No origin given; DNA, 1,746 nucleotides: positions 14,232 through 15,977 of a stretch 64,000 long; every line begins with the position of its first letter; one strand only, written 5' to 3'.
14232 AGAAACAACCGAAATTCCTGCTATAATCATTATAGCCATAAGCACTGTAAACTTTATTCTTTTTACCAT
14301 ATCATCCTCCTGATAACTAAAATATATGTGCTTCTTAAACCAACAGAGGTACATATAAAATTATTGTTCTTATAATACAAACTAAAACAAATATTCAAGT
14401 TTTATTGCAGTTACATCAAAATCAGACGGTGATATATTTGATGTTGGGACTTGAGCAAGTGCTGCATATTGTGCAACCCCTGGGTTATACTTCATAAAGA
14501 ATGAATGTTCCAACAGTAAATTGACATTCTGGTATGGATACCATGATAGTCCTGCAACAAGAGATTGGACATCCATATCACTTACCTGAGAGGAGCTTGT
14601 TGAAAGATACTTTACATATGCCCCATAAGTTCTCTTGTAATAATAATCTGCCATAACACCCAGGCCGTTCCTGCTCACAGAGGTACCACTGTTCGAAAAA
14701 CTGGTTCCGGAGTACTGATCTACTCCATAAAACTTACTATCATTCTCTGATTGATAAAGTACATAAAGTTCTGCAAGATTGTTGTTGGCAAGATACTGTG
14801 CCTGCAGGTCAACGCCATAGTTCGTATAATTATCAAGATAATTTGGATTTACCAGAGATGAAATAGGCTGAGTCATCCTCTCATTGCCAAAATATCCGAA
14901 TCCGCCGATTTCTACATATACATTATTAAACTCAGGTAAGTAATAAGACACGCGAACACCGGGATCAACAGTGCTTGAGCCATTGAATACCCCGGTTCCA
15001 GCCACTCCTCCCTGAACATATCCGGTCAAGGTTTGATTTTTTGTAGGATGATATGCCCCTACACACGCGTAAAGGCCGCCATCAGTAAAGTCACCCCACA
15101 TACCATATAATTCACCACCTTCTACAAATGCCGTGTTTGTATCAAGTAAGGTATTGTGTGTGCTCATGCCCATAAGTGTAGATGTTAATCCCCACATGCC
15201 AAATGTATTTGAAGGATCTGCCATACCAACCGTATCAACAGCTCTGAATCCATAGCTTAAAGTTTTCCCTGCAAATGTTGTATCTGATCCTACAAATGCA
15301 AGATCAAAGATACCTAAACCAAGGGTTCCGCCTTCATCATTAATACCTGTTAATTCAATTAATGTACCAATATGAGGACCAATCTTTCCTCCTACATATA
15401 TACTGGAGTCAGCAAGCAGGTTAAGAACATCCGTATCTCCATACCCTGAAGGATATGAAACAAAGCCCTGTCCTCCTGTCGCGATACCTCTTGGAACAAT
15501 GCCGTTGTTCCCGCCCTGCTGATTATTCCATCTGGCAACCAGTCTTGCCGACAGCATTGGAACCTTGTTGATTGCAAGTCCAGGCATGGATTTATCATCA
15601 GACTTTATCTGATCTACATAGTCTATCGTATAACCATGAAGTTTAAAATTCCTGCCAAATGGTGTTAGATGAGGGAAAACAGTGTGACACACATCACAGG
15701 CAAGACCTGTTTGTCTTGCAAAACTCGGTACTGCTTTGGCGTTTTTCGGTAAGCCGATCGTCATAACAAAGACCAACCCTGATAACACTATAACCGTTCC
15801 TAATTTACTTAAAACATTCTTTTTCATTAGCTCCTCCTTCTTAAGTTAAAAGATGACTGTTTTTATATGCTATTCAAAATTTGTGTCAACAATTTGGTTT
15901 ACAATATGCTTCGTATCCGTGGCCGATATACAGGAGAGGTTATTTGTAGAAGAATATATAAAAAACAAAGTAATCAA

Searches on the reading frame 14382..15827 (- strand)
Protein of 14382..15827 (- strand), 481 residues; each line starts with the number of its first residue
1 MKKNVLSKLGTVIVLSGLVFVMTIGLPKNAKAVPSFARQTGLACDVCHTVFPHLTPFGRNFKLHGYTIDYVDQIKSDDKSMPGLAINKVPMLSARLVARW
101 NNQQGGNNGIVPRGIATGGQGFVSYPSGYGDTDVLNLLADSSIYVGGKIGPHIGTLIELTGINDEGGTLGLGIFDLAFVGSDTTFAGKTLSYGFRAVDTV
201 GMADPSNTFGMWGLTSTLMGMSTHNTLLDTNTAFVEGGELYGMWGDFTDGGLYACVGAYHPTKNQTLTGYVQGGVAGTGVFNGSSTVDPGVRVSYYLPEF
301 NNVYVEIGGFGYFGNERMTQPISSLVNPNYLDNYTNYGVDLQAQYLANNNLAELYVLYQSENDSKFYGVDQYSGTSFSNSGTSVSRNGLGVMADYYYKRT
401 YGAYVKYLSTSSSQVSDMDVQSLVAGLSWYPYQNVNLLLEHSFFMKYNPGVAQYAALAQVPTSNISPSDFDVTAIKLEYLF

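Call 3: search_protein_families(library=pfam, proteins=[window:14382-15827:-], max_evalue=0.01)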
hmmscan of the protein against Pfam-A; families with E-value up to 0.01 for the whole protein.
window:14382-15827:- (481 aa): 0 families

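Call 4: search_protein_families(library=ncbifam, proteins=[window:14382-15827:-], max_evalue=0.01)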
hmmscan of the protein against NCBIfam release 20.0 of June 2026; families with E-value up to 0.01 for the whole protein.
window:14382-15827:- (481 aa): 0 families

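Call 26: find_homologous_proteins(query=window:14382-15827:-, max_evalue=0.001)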
Query window:14382-15827:- (481 aa): 142 proteins with E <= 0.001 among 7970 candidates; the best 120 are listed.
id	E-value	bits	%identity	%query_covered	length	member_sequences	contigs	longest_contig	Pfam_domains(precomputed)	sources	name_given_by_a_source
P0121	0.0e+0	1089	100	100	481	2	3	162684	-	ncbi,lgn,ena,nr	ncbi:MAG: hypothetical protein M1381_01785 [Deltaproteobacteria bacterium]|nr:hypothetical protein [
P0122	4.9e-191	654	61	100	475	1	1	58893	-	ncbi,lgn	-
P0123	3.5e-188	644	60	99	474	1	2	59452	-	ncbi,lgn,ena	-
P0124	7.5e-188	643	59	100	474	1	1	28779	-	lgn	-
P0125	6.6e-186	637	58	100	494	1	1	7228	-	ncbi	-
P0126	3.5e-184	631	58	98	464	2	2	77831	-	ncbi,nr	ncbi:MAG: hypothetical protein M1491_07135 [Deltaproteobacteria bacterium]|nr:hypothetical protein [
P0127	3.9e-184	631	58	100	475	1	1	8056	-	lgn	-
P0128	1.4e-183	629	59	99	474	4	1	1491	-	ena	-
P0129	1.6e-183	629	57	100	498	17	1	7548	-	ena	-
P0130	4.1e-183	628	58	100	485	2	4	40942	-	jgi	jgi:hypothetical protein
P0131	1.7e-181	622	58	96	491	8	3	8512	-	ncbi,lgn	-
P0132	5.7e-177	607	56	96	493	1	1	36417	-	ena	-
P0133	2.6e-174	599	58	96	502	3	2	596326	-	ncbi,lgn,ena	-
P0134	5.7e-174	598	58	95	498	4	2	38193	-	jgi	jgi:hypothetical protein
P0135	4.3e-170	585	55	100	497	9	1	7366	-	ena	-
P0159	1.0e-119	419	45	99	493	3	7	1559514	-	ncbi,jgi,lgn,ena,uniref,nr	ncbi:hypothetical protein HY04AAS1_0319 [Hydrogenobaculum sp. Y04AAS1]|uniref:hypothetical protein n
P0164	3.4e-103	364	43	100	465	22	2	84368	-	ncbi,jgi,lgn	ncbi:MAG: hypothetical protein AB7E28_03070 [Desulfurella sp.]|jgi:hypothetical protein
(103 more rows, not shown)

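Call 56: predict_structure(alignment_id=A1)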
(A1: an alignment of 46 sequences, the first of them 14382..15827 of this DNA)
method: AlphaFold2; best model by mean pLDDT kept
length: 481 residues; sequences in the alignment: 46
mean_pLDDT: 79.3   pTM: 0.79
mean pLDDT of the five models: 79.3, 79.1, 79.1, 78.8, 78.8
residues with pLDDT >= 90: 162; 70-90: 206; 50-70: 63; < 50: 50
segments of 3 or more residues with pLDDT < 50: 29-41, 71-87, 225-232, 266-277
pLDDT, mean of each block of 10 residues (from residue 1): 73 88 63 41 64 81 80 43 46 82 90 85 79 77 80 84 62 86 93 89 82 65 49 71 94 93 53 45 83 96 95 83 69 89 91 93 82 79 88 92 94 87 95 86 94 89 94 91 68
secondary structure, 60 per line:
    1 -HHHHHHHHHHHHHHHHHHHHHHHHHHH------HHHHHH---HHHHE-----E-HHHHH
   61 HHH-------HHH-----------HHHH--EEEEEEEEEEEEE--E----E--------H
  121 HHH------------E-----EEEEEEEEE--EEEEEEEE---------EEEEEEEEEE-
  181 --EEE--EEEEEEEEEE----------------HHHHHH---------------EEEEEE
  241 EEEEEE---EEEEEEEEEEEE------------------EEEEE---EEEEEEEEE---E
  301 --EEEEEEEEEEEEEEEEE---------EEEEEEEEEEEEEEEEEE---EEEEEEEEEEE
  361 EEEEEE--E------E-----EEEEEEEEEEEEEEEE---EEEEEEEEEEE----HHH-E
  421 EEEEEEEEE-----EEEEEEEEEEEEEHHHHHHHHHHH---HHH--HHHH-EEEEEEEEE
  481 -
elements in order: H2-28 H35-40 H44-47 H56-63 H85-88 E91-103 H120-123 E142-150 E153-160 E170-179 E183-185 E188-197 H214-219 E235-246 E250-261 E280-284 E288-296 E303-319 E329-346 E350-366 E382-397 E401-411 E420-429 E435-447 H448-458 H467-470 E472-480

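Call 81: fold_search(model_id=the predicted structure, library=pdb)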
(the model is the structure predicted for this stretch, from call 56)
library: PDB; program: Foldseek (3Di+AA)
matches with E <= 10: 798; with E <= 0.001: 165
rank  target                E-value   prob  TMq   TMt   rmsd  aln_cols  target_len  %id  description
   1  6ehe                  2.6e-08  1.00  0.41  0.61   7.0       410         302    9  OmpTdeltaL8 (loop L8 deletion mutant of OmpT), an outer membrane protein of Vibrio cholerae (released 2018-04-25)
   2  4kr8_B                4.7e-08  1.00  0.40  0.53   8.5       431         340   12  Salmonella typhi OmpF complex with Daunomycin (released 2014-05-28)
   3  4kr8_A                6.1e-08  1.00  0.42  0.56   7.9       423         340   13  Salmonella typhi OmpF complex with Daunomycin (released 2014-05-28)
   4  4kr8_C                6.4e-08  1.00  0.40  0.52   7.7       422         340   11  Salmonella typhi OmpF complex with Daunomycin (released 2014-05-28)
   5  5oyk                  8.4e-08  1.00  0.41  0.57   8.3       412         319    9  Outer-membrane expressed OmpT of Vibrio cholerae (released 2018-04-25)
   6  5ldt_A                8.9e-08  1.00  0.39  0.45  10.6       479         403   11  Crystal Structures of MOMP from Campylobacter jejuni (released 2016-10-26)
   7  6ehd                  1.0e-07  1.00  0.41  0.56   7.8       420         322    9  OmpT (in-vitro folded), an outer membrane protein of Vibrio cholerae (released 2018-04-25)
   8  4kr4_C                1.2e-07  1.00  0.42  0.57   7.5       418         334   14  Salmonella typhi OmpF complex with Ampicillin (released 2014-05-28)
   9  8jto                  1.2e-07  1.00  0.39  0.51   8.8       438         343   10  Outer membrane porin of Burkholderia pseudomallei (BpsOmp38) in complex with ceftazidime (released 2024-06-26)
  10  5o9c_A                1.6e-07  1.00  0.37  0.48   9.3       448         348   12  Crystal structure of Omp36 from Enterobacter aerogenes (released 2018-06-27)
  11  6eus_A                1.7e-07  1.00  0.43  0.57   7.6       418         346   11  Crystal structure of the outer membrane channel DcaP of Acinetobacter baumannii (released 2018-11-14)
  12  7eqm_A                2.0e-07  1.00  0.41  0.56   8.4       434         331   11  Apo Truncated VhChiP (Delta 1-19) (released 2022-08-10)
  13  1gfq                  2.1e-07  1.00  0.40  0.53   7.6       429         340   12  OMPF PORIN (MUTANT R82C) (released 1996-12-07)
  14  4kra_C                2.2e-07  1.00  0.42  0.56   7.3       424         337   13  Salmonella typhi OmpF complex with Ciprofloxacin (released 2014-05-28)
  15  9j9l                  2.2e-07  1.00  0.40  0.53   7.6       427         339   13  artificial mononuclear Zn-bound metalloprotein 1 (M1:Zn) (released 2025-07-02)
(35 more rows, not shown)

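Call 82: find_encoding_contigs(protein=P0122, flank=10000, max_places=2)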
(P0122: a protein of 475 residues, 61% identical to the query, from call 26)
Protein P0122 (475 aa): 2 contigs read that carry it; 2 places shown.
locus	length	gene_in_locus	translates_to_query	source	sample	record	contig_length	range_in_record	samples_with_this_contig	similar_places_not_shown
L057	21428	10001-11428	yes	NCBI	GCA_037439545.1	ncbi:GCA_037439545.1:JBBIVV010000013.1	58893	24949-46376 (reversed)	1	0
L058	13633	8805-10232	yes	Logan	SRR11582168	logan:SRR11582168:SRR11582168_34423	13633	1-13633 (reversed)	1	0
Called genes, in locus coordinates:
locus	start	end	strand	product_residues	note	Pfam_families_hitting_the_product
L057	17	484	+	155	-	PF13606:Ank_3 (faint), PF12796:Ank_2, PF13637:Ank_4, PF13857:Ank_5, PF00023:Ank, PF13637:Ank_4 (weak)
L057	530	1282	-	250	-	PF22113:Mtrc-MtrF_II-IV_dom (faint), PF14522:Cytochrome_C7 (weak)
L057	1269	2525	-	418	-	PF00033:Cytochrome_B, PF13631:Cytochrom_B_N_2, PF00032:Cytochrom_B_C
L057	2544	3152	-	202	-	PF00355:Rieske (weak)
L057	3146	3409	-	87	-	PF24002:DUF7318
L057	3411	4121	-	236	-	PF02085:Cytochrom_CIII (faint), PF14537:Cytochrom_c3_2 (faint), PF14522:Cytochrome_C7 (weak)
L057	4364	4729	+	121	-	PF13442:Cytochrome_CBB3 (faint), PF00034:Cytochrom_C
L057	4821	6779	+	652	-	PF12837:Fer4_6 (faint), PF14691:Fer4_20, PF00070:Pyr_redox (faint), PF01266:DAO (weak), PF07992:Pyr_redox_2, PF13450:NAD_binding_8, PF13237:Fer4_10 (weak), PF00037:Fer4, +2 more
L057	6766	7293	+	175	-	PF00355:Rieske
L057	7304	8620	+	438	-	PF00033:Cytochrome_B, PF14358:DUF4405, PF13631:Cytochrom_B_N_2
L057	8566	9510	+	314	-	PF22113:Mtrc-MtrF_II-IV_dom (faint), PF14522:Cytochrome_C7 (faint), PF14537:Cytochrom_c3_2 (faint), PF13442:Cytochrome_CBB3 (faint), PF02433:FixO (faint), PF00034:Cytochrom_C (weak)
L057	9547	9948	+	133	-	PF07681:DoxX (faint)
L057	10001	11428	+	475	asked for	-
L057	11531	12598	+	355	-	PF00781:DAGK_cat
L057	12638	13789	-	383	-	PF00999:Na_H_Exchanger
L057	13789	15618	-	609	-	PF13522:GATase_6, PF13537:GATase_7, PF01380:SIS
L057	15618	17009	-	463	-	PF00483:NTP_transferase, PF01128:IspD, PF12804:NTP_transf_3, PF25084:LbH_EIF2B, PF25087:GMPPB_C, PF00132:Hexapep, PF25087:GMPPB_C, PF00132:Hexapep (weak), +2 more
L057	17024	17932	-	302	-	PF02729:OTCace_N, PF00185:OTCace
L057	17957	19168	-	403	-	PF00202:Aminotran_3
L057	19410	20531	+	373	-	PF04055:Radical_SAM (weak), PF12836:HHH_3 (weak)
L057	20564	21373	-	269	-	PF08032:SpoU_sub_bind, PF00588:SpoU_methylase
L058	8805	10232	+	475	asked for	-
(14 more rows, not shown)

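Call 83: find_encoding_contigs(protein=P0132, flank=10000, max_places=2)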
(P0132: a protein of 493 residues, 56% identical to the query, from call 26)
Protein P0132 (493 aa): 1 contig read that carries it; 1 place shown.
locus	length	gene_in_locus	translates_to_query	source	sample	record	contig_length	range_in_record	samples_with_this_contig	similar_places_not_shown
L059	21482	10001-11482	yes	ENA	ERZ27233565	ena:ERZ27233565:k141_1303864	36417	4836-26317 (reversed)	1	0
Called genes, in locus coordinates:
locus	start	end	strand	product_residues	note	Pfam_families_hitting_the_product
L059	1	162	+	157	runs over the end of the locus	PF13606:Ank_3 (faint), PF12796:Ank_2, PF13637:Ank_4, PF13857:Ank_5, PF00023:Ank, PF13637:Ank_4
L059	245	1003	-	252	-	PF14522:Cytochrome_C7 (weak)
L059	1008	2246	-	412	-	PF00033:Cytochrome_B, PF13631:Cytochrom_B_N_2, PF00032:Cytochrom_B_C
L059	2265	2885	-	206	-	PF00355:Rieske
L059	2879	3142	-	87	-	PF24002:DUF7318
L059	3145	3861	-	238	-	PF02085:Cytochrom_CIII (faint), PF14537:Cytochrom_c3_2 (faint), PF14522:Cytochrome_C7 (weak)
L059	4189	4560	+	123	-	PF02433:FixO (faint), PF00034:Cytochrom_C, PF13442:Cytochrome_CBB3 (weak)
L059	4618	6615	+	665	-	PF14691:Fer4_20, PF01266:DAO, PF07992:Pyr_redox_2, PF13450:NAD_binding_8, PF12838:Fer4_7, PF13187:Fer4_9 (weak), PF13237:Fer4_10, PF00037:Fer4, +5 more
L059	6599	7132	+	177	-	PF00355:Rieske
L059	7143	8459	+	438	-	PF00033:Cytochrome_B, PF14358:DUF4405 (weak), PF13631:Cytochrom_B_N_2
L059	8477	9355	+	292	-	PF14522:Cytochrome_C7 (faint), PF00034:Cytochrom_C (weak), PF02433:FixO (faint)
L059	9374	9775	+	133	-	PF07681:DoxX (weak)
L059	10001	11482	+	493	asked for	-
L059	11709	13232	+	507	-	-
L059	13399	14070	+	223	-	-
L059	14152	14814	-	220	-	PF13505:OMP_b-brl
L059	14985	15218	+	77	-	-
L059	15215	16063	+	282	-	PF07811:TadE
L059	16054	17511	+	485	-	PF13400:Tad (weak)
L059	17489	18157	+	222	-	PF07811:TadE (weak)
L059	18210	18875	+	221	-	-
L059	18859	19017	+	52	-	-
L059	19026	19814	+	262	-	PF08666:SAF, PF16976:RcpC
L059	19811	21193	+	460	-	PF13629:T2SS-T3SS_pil_N, PF00263:Secretin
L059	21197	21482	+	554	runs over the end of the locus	PF16697:Yop-YscD_cpl, PF00498:FHA, PF00437:T2SSE, PF27713:UCP018868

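Call 84: search_solved_structures(query=L057:6766-7290:+, max_evalue=0.001)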
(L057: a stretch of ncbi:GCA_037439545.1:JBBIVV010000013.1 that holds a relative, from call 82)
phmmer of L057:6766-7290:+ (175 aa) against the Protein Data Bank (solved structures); distinct sequences matched with E-value up to 0.001: 37.
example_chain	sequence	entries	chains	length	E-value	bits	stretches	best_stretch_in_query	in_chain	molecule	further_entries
9rk4_A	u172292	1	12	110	9.4e-22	80.8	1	53-168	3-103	Similar to the Rieske Protein II of bc1 complex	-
9rk3_A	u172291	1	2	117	1.1e-18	70.9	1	54-166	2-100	Similar to Rieske 2Fe-2S iron sulfur protein (Cytochrome b6-F complex)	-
8hn2_A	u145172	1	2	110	2.7e-15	59.8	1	123-162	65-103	Cytochrome b6-f complex iron-sulfur subunit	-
7zxy_D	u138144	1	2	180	6e-12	48.9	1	77-168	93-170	Cytochrome b6-f complex iron-sulfur subunit 2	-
7r0w_D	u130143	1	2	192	7e-12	48.7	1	77-168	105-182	Rieske domain, PetC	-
3azc_A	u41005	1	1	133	2e-11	47.2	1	63-169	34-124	Cytochrome b6-f complex iron-sulfur subunit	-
1vf5_D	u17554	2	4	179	2.1e-11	47.1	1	76-162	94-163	RIESKE IRON-SULFUR PROTEIN | Cytochrome b6-f complex iron-sulfur subunit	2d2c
2e74_D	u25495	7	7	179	2.2e-11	47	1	76-162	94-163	Cytochrome b6-f complex iron-sulfur subunit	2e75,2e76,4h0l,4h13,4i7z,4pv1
1q90_C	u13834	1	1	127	2.8e-11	46.7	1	64-169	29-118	Cytochrome B6-F complex iron-sulfur subunit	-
1rfs_A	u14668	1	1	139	1.5e-09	41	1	83-162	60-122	RIESKE PROTEIN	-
2zt9_D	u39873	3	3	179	3.1e-09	40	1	70-150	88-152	Cytochrome b6-f complex iron-sulfur subunit 1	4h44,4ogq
6rqf_L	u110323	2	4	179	4.3e-09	39.6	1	83-162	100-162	Cytochrome b6-f complex iron-sulfur subunit, chloroplastic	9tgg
7qrm_D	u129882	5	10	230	8e-09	38.7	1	83-161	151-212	Cytochrome b6-f complex iron-sulfur subunit, chloroplastic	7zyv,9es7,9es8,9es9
1jm1_A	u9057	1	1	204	1.3e-08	38.1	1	79-159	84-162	Rieske iron-sulfur protein soxF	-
1rie_A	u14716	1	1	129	5.7e-07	32.7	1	70-159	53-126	RIESKE IRON-SULFUR PROTEIN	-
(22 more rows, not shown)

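Call 86: find_encoding_contigs(protein=P0159, flank=8000, max_places=1)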
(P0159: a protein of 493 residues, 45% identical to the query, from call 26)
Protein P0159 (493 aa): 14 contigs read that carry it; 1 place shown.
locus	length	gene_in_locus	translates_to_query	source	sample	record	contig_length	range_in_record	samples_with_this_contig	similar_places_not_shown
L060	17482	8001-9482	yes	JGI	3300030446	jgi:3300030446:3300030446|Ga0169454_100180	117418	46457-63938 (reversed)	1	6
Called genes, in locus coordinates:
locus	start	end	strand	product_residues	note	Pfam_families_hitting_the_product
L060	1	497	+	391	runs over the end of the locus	PF00675:Peptidase_M16, PF05193:Peptidase_M16_C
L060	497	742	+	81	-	-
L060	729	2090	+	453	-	PF01134:GIDA (faint), PF01262:AlaDh_PNT_C (faint), PF02737:3HCDH_N (faint), PF07992:Pyr_redox_2, PF13738:Pyr_redox_3 (weak), PF00070:Pyr_redox, PF02852:Pyr_redox_dim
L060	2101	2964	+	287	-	PF00696:AA_kinase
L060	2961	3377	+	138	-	PF03205:MobB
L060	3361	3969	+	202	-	PF02616:SMC_ScpA (faint)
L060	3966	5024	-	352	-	PF00291:PALP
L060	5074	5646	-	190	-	PF02578:Cu-oxidase_4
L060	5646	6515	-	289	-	PF04468:PSP1, PF28472:PSP1_3rd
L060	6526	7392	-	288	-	PF02729:OTCace_N, PF00185:OTCace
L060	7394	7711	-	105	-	PF00581:Rhodanese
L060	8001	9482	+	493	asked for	-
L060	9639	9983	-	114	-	PF00034:Cytochrom_C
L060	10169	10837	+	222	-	-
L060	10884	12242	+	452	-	PF01554:MatE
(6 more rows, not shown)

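Call 87: find_encoding_contigs(protein=P0164, flank=8000, max_places=1)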
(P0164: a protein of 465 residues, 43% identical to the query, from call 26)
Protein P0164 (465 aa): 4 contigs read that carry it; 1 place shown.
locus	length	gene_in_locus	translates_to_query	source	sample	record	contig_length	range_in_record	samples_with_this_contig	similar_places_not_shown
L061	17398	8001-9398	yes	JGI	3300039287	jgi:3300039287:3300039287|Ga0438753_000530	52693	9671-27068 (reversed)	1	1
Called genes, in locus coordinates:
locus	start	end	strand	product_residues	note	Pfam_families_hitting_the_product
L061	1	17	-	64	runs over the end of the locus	PF02416:TatA_B_E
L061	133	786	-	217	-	PF02245:Pur_DNA_glyco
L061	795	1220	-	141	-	-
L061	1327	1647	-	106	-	PF03091:CutA1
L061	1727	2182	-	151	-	PF02635:DsrE (faint), PF13686:DrsE_2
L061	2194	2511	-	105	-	PF04358:DsrC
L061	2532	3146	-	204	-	-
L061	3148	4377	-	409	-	PF07992:Pyr_redox_2 (weak)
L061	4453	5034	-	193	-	PF07021:MetW, PF13489:Methyltransf_23, PF13847:Methyltransf_31, PF08241:Methyltransf_11, PF08242:Methyltransf_12 (faint), PF13649:Methyltransf_25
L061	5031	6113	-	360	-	PF00561:Abhydrolase_1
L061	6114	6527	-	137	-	PF03473:MOSC (weak)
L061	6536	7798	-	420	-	PF01053:Cys_Met_Meta_PP, PF00155:Aminotran_1_2, PF01041:DegT_DnrJ_EryC1 (faint)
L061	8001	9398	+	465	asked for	-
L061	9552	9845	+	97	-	PF13442:Cytochrome_CBB3 (weak), PF00034:Cytochrom_C (faint)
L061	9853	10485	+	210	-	-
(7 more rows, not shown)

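Call 88: find_encoding_contigs(protein=P0133, flank=10000, max_places=1)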
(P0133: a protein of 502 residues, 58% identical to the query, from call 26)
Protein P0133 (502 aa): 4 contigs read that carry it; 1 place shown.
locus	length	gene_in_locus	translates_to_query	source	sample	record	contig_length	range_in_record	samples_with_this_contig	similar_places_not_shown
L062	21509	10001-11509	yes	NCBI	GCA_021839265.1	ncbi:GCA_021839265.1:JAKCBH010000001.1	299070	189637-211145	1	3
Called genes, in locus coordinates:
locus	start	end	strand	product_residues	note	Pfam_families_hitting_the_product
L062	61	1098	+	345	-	PF00512:HisKA, PF02518:HATPase_c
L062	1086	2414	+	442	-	PF00072:Response_reg, PF00158:Sigma54_activat, PF14532:Sigma54_activ_2, PF25601:AAA_lid_14, PF02954:HTH_8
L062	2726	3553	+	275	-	PF13622:4HBT_3, PF20789:4HBT_3C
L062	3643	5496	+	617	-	PF00501:AMP-binding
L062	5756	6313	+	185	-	-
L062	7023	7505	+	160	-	PF11008:DUF2846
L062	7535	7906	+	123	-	PF13441:Gly-zipper_YMGG (weak)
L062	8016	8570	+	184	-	-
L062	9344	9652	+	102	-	PF05635:23S_rRNA_IVP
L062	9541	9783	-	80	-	-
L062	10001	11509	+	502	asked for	-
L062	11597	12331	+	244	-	PF13505:OMP_b-brl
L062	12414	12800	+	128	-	PF03625:DUF302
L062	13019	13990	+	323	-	PF13620:CarboxypepD_reg, PF17210:SdrD_B, PF13620:CarboxypepD_reg (weak), PF22904:NOMO1-like_2nd, PF17210:SdrD_B, PF13620:CarboxypepD_reg, PF13715:CarbopepD_reg_2 (weak), PF22904:NOMO1-like_2nd (weak), +4 more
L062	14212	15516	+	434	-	PF02321:OEP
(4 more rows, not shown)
